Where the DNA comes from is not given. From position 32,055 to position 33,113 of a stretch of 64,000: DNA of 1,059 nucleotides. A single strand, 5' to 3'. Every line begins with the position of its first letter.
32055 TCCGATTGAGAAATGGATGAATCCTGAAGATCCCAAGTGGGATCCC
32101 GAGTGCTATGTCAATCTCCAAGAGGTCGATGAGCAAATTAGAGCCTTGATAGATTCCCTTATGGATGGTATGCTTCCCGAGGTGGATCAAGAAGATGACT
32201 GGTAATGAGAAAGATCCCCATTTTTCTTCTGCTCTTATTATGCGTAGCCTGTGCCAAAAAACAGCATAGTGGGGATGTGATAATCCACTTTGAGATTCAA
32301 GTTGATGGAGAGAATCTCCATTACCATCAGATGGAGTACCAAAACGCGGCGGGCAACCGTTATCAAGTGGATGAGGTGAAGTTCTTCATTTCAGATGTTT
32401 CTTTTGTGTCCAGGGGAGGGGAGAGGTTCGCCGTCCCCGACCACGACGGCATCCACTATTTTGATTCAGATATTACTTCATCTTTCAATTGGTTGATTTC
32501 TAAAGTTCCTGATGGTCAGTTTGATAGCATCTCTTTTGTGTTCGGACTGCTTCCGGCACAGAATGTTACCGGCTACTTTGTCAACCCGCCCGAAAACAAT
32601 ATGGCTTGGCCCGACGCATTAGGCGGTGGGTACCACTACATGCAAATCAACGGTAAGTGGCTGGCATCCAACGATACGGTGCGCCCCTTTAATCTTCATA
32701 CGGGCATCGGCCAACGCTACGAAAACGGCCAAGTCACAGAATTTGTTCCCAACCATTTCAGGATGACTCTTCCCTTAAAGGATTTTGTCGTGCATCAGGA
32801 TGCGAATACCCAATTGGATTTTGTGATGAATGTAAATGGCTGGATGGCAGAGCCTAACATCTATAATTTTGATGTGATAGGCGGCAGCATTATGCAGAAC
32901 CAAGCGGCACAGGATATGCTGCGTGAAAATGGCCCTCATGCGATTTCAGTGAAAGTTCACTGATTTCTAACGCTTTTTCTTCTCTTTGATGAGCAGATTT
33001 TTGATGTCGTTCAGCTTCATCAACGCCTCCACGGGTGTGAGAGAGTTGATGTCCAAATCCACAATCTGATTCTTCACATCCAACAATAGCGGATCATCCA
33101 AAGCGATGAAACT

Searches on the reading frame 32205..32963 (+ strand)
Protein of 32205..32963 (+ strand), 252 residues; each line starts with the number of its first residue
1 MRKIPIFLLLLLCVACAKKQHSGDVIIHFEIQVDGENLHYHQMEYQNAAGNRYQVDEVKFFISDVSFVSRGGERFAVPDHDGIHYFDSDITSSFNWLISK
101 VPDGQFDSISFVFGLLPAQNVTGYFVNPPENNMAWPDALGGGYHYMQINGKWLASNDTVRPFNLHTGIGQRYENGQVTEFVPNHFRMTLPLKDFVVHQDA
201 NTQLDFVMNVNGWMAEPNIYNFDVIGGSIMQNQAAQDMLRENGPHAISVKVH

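Call 79: search_protein_families(library=pfam, proteins=[window:32205-32963:+], max_evalue=0.00001)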
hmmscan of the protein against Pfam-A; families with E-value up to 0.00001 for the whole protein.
window:32205-32963:+ (252 aa): 1 family
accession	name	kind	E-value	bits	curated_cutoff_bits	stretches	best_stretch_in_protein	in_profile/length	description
PF20243.3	MbnP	-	3.1e-23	83.1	27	1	23-219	2-181/189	MbnP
